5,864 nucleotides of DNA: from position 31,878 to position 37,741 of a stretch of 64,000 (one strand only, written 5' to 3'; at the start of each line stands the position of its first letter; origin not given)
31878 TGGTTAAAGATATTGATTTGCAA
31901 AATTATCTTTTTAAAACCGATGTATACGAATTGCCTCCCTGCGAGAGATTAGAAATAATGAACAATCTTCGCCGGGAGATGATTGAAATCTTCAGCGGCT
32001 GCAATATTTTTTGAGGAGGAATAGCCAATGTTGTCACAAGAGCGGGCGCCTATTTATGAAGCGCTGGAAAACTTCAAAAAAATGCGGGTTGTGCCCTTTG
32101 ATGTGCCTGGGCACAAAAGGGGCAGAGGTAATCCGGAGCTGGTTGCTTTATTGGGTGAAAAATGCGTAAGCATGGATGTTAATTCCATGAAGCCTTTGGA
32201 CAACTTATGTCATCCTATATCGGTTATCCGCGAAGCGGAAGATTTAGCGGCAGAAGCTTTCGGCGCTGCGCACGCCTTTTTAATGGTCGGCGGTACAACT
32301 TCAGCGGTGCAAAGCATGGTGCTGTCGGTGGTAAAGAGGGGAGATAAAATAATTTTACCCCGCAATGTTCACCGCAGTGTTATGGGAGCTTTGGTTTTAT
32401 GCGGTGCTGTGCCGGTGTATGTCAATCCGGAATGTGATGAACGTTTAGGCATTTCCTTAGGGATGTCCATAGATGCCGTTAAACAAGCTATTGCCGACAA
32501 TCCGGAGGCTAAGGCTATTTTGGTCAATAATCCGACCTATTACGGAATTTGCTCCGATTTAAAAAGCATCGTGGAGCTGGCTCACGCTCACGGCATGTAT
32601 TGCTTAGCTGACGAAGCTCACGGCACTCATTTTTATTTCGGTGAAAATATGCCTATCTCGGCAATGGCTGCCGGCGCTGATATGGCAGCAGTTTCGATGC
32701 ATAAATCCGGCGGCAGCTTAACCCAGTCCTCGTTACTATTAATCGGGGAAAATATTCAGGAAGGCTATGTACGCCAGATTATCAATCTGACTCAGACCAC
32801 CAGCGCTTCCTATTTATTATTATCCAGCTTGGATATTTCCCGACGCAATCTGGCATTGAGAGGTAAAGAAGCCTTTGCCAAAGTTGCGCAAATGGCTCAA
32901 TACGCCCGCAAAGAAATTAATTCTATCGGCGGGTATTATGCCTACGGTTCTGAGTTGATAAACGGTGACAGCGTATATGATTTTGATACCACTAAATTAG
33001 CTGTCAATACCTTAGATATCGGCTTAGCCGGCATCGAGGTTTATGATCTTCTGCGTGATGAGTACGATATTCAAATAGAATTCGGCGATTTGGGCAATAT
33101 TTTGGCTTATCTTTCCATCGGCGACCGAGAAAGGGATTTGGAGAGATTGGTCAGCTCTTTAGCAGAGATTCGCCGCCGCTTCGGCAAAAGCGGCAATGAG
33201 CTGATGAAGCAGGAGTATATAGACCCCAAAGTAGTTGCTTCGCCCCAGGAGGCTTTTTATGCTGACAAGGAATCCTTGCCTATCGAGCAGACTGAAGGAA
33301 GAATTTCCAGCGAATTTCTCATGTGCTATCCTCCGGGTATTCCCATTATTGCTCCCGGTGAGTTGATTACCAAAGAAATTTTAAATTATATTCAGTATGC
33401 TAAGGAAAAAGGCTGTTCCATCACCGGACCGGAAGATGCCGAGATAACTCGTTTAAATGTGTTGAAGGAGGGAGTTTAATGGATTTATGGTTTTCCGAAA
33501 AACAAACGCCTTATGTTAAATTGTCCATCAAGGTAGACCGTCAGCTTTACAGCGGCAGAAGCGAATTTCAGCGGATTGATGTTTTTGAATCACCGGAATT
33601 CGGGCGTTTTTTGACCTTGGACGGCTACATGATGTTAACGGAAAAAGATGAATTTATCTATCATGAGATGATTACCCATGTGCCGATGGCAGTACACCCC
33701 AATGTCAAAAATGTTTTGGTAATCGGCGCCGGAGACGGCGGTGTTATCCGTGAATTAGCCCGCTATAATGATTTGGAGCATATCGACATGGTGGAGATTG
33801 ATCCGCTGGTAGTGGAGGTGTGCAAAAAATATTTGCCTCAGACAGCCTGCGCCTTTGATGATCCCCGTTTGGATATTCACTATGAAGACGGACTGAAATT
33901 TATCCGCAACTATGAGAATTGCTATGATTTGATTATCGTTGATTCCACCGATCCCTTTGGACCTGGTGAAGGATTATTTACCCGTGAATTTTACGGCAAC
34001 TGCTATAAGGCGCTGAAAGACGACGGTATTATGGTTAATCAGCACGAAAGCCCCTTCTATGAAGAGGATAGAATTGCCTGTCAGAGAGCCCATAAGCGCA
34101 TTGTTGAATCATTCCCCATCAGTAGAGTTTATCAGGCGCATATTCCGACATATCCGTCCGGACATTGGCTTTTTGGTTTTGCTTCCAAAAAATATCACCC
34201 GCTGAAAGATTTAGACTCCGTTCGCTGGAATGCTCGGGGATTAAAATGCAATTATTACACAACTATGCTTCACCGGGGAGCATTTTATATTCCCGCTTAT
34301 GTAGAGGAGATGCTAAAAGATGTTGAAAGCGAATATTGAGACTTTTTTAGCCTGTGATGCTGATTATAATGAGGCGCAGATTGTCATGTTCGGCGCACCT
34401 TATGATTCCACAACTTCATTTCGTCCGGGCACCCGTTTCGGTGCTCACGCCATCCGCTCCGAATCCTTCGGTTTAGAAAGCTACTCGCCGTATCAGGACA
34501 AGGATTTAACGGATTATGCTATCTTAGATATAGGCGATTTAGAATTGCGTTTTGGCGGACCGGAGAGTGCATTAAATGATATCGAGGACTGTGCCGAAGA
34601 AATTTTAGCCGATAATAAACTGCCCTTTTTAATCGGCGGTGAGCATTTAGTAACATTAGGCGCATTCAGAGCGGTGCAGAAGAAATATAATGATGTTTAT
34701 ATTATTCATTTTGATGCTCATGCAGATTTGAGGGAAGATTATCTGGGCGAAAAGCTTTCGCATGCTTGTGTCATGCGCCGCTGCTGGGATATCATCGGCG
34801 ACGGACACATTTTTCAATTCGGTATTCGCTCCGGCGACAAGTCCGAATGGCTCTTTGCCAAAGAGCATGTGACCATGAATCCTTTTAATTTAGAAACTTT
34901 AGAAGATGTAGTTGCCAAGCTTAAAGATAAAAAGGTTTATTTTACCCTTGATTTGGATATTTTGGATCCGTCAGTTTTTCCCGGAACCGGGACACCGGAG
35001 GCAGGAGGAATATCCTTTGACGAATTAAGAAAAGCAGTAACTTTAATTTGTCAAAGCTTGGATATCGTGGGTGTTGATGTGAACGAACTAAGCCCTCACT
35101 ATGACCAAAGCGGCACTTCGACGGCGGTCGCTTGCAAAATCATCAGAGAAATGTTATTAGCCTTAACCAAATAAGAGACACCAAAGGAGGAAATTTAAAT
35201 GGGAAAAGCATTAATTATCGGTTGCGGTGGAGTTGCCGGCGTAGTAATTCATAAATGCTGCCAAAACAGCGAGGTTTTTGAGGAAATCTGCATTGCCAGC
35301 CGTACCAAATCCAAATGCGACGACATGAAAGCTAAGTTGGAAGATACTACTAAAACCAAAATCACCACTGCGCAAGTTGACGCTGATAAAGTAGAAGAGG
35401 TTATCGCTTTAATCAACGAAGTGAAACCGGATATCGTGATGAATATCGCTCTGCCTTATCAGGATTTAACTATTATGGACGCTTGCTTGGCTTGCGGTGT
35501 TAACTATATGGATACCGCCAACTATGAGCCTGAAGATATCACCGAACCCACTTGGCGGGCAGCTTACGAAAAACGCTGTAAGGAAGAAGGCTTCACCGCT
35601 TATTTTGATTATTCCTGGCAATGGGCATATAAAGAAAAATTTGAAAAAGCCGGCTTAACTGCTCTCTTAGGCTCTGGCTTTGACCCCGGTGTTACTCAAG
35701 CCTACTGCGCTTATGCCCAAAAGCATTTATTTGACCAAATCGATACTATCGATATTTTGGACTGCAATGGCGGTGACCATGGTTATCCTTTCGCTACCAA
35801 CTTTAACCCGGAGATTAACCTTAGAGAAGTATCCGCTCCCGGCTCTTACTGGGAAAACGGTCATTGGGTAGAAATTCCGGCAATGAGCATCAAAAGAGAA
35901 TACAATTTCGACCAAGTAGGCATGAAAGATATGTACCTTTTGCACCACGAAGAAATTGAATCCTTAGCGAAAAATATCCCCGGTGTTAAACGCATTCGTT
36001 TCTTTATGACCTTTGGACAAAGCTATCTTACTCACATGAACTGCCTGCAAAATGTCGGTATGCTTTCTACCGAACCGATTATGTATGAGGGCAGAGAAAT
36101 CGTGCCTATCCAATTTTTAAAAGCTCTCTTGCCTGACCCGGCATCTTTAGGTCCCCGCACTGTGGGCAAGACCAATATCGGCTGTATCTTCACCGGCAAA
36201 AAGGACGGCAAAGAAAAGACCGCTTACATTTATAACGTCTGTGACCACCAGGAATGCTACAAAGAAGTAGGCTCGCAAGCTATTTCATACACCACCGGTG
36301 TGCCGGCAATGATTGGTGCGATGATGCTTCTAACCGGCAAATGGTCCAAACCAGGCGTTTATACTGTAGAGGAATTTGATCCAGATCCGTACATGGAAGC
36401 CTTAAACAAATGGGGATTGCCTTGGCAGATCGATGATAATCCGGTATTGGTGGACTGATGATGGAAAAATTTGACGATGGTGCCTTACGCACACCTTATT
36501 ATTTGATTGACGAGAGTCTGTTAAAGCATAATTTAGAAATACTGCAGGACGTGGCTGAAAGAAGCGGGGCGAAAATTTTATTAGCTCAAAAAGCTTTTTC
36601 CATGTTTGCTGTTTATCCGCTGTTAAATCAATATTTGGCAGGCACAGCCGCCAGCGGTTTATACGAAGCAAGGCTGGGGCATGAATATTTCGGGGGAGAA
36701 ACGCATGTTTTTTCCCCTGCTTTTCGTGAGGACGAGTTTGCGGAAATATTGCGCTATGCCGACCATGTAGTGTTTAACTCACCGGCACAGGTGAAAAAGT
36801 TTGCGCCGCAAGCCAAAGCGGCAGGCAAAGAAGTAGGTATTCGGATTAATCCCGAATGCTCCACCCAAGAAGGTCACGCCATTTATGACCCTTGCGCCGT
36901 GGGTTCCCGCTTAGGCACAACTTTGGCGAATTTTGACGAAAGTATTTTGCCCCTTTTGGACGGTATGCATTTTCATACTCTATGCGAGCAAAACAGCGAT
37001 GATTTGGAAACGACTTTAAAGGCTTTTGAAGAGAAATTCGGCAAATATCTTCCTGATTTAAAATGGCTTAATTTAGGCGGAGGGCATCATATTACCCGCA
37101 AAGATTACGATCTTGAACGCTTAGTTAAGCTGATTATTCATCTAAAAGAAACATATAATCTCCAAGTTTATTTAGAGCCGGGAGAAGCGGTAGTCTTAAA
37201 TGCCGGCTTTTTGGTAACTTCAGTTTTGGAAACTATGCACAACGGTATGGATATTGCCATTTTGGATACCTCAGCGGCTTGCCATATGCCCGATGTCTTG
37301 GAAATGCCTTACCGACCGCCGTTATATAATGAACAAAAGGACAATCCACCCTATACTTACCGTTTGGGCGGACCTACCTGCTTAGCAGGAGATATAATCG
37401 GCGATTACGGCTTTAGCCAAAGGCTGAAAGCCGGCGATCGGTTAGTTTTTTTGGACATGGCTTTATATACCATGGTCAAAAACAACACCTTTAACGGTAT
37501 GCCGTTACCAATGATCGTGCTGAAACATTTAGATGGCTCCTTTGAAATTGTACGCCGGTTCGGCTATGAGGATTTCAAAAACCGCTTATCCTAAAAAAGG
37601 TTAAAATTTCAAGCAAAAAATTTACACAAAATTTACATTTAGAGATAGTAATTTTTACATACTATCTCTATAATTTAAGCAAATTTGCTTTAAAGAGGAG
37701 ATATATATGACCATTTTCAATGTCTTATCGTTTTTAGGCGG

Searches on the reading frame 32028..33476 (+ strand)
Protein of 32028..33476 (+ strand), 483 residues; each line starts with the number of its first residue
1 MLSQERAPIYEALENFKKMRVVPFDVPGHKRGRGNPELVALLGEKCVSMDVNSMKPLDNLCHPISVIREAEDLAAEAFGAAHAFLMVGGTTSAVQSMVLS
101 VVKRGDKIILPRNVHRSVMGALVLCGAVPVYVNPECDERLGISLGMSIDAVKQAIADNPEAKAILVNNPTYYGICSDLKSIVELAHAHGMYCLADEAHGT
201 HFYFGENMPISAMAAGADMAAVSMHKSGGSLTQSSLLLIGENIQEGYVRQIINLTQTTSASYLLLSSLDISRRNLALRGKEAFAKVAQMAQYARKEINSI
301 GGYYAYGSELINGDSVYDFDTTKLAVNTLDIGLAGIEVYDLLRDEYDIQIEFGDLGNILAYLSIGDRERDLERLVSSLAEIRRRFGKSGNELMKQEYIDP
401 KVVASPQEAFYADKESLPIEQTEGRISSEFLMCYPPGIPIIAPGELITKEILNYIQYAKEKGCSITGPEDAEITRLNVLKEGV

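Call 43: search_protein_families(library=pfam, proteins=[window:32028-33476:+])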
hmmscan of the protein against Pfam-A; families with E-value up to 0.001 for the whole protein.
window:32028-33476:+ (483 aa): 7 families
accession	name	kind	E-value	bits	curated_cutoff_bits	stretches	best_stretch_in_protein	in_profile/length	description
PF01276.26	OKR_DC_1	-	3.7e-70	237.2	27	1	8-321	2-341/417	Orn/Lys/Arg decarboxylase, major domain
PF01041.23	DegT_DnrJ_EryC1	-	7.2e-13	48.9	19.8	1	69-204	28-154/360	DegT/DnrJ/EryC1/StrS aminotransferase family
PF03711.20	OKR_DC_1_C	-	1.3e-11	45.4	24.2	1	395-461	43-113/132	Orn/Lys/Arg decarboxylase, C-terminal domain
PF00155.27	Aminotran_1_2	-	2.5e-11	43.8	19.7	1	58-230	35-223/361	Aminotransferase class I and II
PF00266.25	Aminotran_5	-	8.4e-10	38.6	21.5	1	66-229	44-204/371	Aminotransferase class-V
PF01212.27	Beta_elim_lyase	-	1.3e-06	28.4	27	1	67-234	34-207/288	Beta-eliminating lyase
PF01053.26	Cys_Met_Meta_PP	-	4.5e-05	22.6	27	1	74-224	61-196/381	Cys/Met metabolism PLP-dependent enzyme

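Call 51: search_protein_families(library=ncbifam, proteins=[window:32028-33476:+])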
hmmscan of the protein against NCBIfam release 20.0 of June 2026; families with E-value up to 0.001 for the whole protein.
window:32028-33476:+ (483 aa): 39 families (the best 25 are shown)
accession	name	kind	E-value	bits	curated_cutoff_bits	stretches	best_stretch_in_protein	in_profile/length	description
NF011928.0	PRK15399.1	subfamily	2.9e-24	85.3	968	2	7-298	130-440/713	lysine decarboxylase LdcC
TIGR04301.1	ODC_inducible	exception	3.5e-21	75.1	1310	2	6-133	108-243/719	ornithine decarboxylase SpeF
NF010092.0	PRK13578.1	subfamily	4.4e-21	74.8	794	2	6-135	108-245/720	ornithine decarboxylase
NF011929.0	PRK15400.1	subfamily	1.7e-17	63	1056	2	42-298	171-440/714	lysine decarboxylase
NF011603.0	PRK15029.1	equivalog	3e-17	62.2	1167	1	8-271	142-435/756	arginine decarboxylase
TIGR04318.1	lacto_ODC_hypo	hypoth_equivalog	3.7e-17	61.9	950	1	12-238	96-349/695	putative ornithine decarboxylase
NF008687.0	PRK11706.1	equivalog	7.5e-12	44.7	375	1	68-225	34-178/375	dTDP-4-amino-4,6-dideoxygalactose transaminase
TIGR02379.1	ECA_wecE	subfamily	2.6e-10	39.6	434.85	1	65-227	31-180/376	dTDP-4-amino-4,6-dideoxy-D-glucose transaminase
NF008658.2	PRK11658.1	equivalog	4.8e-09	35.3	631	1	70-204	38-163/379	UDP-4-amino-4-deoxy-L-arabinose aminotransferase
NF006810.0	PRK09331.1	subfamily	2e-08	33.4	301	1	71-250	72-246/397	Sep-tRNA:Cys-tRNA synthetase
TIGR03588.1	PseC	equivalog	4.5e-08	32.4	423.5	1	67-225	32-183/380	UDP-4-amino-4,6-dideoxy-N-acetyl-beta-L-altrosamine transaminase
NF004770.0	PRK06108.1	subfamily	9.9e-08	31.2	422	1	81-207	96-220/396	pyridoxal phosphate-dependent aminotransferase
NF004621.0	PRK05957.1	equivalog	1.3e-07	30.7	498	1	82-212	90-215/389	pyridoxal phosphate-dependent aminotransferase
NF041364.1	GntC_guanitoxin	equivalog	3.5e-07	29.5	415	1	85-224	64-202/356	guanitoxin biosynthesis PLP-dependent (S)-gamma-hydroxy-L-arginine cyclodehydratase GntC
NF005855.0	PRK07777.1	equivalog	4.8e-07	29.4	553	1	84-210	92-218/391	pyridoxal phosphate-dependent aminotransferase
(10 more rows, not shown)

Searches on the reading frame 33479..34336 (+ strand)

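Call 43: search_protein_families(library=pfam, proteins=[window:33479-34336:+])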
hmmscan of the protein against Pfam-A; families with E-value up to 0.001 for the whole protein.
window:33479-34336:+ (286 aa): 2 families
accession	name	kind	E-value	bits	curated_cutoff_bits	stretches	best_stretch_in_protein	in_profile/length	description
PF01564.23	Spermine_synth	-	3.1e-65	219.7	22.9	1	58-238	1-179/186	Spermine/spermidine synthase domain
PF17284.7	Spermine_synt_N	-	3.1e-18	65.8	22.1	1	3-55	1-53/53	Spermidine synthase tetramerisation domain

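Call 51: search_protein_families(library=ncbifam, proteins=[window:33479-34336:+])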
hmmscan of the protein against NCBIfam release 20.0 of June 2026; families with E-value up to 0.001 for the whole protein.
window:33479-34336:+ (286 aa): 8 families
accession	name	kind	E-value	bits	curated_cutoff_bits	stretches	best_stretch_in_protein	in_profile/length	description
NF002010.0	PRK00811.1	equivalog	9.2e-118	392.6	260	1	1-280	4-285/287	polyamine aminopropyltransferase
TIGR00417.1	speE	equivalog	2.5e-97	325.4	249.55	1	4-274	1-271/271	spermidine synthase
NF002956.0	PRK03612.1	equivalog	1.9e-40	138.8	472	1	20-262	241-487/522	polyamine aminopropyltransferase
NF002435.0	PRK01581.1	equivalog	9.6e-29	100.6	537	1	22-248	99-324/374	polyamine aminopropyltransferase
NF001811.0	PRK00536.1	equivalog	3.7e-25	89.1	352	1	3-281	1-258/262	spermidine synthase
NF003380.0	PRK04457.1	equivalog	1.3e-17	63.8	304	1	72-189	66-180/265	polyamine aminopropyltransferase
NF037959.1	MFS_SpdSyn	subfamily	5.4e-08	32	40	1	65-226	264-420/480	fused MFS/spermidine synthase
NF047853.1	tRm6a37MtseTrmN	equivalog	0.00041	20.2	350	1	75-155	43-121/244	tRNA(1)(Val) (adenine(37)-N(6))-methyltransferase TrmN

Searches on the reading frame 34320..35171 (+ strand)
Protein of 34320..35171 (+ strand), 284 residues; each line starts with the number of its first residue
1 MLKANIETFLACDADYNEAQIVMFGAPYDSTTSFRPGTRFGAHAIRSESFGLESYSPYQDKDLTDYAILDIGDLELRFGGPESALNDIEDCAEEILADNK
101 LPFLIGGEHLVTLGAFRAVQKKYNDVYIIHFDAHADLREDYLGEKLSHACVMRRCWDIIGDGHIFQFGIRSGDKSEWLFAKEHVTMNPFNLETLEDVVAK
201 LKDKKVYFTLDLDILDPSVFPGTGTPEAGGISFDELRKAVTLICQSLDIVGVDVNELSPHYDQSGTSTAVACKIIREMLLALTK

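Call 43: search_protein_families(library=pfam, proteins=[window:34320-35171:+])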
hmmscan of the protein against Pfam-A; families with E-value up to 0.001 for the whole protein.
window:34320-35171:+ (284 aa): 1 family
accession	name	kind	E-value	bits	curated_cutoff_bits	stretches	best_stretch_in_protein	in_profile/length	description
PF00491.26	Arginase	-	3.3e-79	266.7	22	1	20-279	2-278/280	Arginase family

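Call 51: search_protein_families(library=ncbifam, proteins=[window:34320-35171:+])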
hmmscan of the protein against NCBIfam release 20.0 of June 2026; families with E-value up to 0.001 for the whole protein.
window:34320-35171:+ (284 aa): 5 families
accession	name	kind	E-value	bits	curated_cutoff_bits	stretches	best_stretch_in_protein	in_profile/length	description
TIGR01230.1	agmatinase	equivalog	1.2e-86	290.7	174.3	1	8-280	2-274/275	agmatinase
NF002564.0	PRK02190.1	subfamily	9e-58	195.8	302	1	7-281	19-300/307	agmatinase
TIGR01227.1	hutG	equivalog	2.7e-29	102.4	229.15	1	14-279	30-306/307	formimidoylglutamase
TIGR01229.1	rocF_arginase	equivalog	3.4e-28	98.9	227.6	2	164-279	169-295/300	arginase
NF010347.0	PRK13775.1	equivalog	4.6e-07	29.4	381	1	68-275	95-320/331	formimidoylglutamase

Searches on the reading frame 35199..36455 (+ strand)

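Call 43: search_protein_families(library=pfam, proteins=[window:35199-36455:+])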
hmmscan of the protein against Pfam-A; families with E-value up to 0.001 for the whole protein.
window:35199-36455:+ (419 aa): 2 families
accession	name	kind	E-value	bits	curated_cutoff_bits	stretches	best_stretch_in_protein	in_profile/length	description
PF16653.10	Sacchrp_dh_C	-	1.6e-49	169.8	31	1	160-406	1-264/265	Saccharopine dehydrogenase C-terminal domain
PF03435.24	Sacchrp_dh_NADP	-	1.5e-31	109.8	25.1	1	5-156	2-129/129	Saccharopine dehydrogenase NADP binding domain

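Call 51: search_protein_families(library=ncbifam, proteins=[window:35199-36455:+])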
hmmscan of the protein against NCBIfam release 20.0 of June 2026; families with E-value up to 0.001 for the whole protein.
window:35199-36455:+ (419 aa): 3 families
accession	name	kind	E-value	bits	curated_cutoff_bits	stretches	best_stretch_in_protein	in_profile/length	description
NF043000.1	carsnrspmd_synth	equivalog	2.2e-128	429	800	1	5-413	4-402/405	carboxynorspermidine synthase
NF001314.0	PRK00258.2-2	equivalog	0.00016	20.8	248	1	3-72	127-190/290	shikimate dehydrogenase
NF001312.0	PRK00258.1-4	equivalog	0.00047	19.5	295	1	2-73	128-195/285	shikimate dehydrogenase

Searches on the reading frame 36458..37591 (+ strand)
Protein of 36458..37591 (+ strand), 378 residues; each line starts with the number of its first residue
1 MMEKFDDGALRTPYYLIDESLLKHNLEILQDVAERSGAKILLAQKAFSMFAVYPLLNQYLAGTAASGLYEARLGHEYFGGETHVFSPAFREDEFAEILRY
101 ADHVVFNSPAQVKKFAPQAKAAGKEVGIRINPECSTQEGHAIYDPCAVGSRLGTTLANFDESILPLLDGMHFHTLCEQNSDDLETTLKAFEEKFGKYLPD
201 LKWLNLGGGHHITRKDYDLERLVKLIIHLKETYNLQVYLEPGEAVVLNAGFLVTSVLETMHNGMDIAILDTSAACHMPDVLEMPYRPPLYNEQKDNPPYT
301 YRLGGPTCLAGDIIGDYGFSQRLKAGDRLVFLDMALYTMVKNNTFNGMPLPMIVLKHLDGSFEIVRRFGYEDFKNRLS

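Call 51: search_protein_families(library=ncbifam, proteins=[window:36458-37591:+])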
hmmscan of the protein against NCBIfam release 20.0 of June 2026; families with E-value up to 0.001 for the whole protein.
window:36458-37591:+ (378 aa): 5 families
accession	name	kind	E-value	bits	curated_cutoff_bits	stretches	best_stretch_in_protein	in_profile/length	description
TIGR01047.1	nspC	equivalog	9.1e-142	472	409.05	1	10-377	1-380/380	carboxynorspermidine decarboxylase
TIGR01048.1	lysA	equivalog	2.2e-19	69.3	297.9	1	11-372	24-411/417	diaminopimelate decarboxylase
NF006515.0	PRK08961.1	equivalog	3e-09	35.4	802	1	84-351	576-854/861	bifunctional aspartate kinase/diaminopimelate decarboxylase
NF041039.1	FslC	exception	6.8e-09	35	500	1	217-366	259-413/418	rhizoferrin biosystnesis N-citrylornithine decarboxylase FslC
NF052544.1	OrLyDeCDokD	equivalog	5.4e-08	31.9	700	1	234-372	297-454/461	ornithine/lysine decarboxylase DokD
